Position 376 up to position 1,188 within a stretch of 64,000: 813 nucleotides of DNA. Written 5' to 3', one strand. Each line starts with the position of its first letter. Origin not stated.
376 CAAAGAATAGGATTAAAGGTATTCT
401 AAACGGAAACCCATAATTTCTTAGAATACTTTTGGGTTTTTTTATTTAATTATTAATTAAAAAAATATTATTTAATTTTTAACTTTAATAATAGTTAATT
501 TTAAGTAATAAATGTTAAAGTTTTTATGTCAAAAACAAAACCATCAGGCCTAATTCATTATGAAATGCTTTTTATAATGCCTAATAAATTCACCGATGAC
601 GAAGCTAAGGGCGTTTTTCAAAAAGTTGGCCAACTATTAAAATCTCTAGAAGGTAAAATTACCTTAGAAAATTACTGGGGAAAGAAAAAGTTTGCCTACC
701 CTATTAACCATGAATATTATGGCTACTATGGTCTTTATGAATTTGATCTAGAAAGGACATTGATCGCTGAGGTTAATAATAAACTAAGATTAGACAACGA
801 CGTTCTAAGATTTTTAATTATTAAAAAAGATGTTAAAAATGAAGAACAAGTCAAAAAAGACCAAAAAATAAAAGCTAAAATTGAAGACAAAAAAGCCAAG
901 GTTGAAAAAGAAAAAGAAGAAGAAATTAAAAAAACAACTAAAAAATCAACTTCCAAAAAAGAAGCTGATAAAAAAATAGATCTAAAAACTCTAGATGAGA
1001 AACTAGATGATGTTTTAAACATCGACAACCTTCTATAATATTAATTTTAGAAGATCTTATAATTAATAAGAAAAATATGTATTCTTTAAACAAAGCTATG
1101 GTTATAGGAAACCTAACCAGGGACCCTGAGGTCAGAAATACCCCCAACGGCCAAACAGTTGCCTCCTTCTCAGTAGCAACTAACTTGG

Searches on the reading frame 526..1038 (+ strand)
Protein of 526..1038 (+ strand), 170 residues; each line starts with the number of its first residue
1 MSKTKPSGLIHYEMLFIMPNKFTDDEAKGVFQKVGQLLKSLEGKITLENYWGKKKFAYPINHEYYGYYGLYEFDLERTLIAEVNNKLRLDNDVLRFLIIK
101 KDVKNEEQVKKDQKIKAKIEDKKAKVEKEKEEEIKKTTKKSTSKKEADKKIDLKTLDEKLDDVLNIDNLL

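Call 30: find_encoding_contigs(protein=window:526-1038:+, flank=10000, max_places=4)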
Protein window:526-1038:+ (170 aa): 6 contigs read that carry it; 1 place shown.
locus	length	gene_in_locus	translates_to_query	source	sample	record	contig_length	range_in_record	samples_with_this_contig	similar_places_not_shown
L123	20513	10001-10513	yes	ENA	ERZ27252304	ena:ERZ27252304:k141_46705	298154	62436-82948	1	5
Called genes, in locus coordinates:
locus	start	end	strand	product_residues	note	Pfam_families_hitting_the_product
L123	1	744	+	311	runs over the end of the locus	PF01699:Na_Ca_ex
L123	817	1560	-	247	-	PF00462:Glutaredoxin (weak)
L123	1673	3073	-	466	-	PF01926:MMR_HSR1, PF02421:FeoB_N, PF03193:RsgA_GTPase (weak), PF00009:GTP_EFTU, PF01926:MMR_HSR1, PF02421:FeoB_N, PF04548:AIG1, PF14714:KH_dom-like, +8 more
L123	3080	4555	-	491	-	PF03816:LytR_cpsA_psr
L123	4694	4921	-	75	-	-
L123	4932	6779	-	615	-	PF13230:GATase_4 (weak), PF13522:GATase_6, PF13537:GATase_7, PF01380:SIS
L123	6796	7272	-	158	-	-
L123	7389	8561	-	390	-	PF01555:N6_N4_Mtase (weak), PF01170:UPF0020, PF13847:Methyltransf_31 (weak)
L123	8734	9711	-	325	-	-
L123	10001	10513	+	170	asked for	PF01250:Ribosomal_S6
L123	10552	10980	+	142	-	PF00436:SSB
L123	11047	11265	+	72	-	PF01084:Ribosomal_S18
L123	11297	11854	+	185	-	PF08207:EFP_N, PF01132:EFP, PF09285:Elong-fact-P_C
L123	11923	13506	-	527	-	-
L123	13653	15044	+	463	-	PF04932:Wzy_C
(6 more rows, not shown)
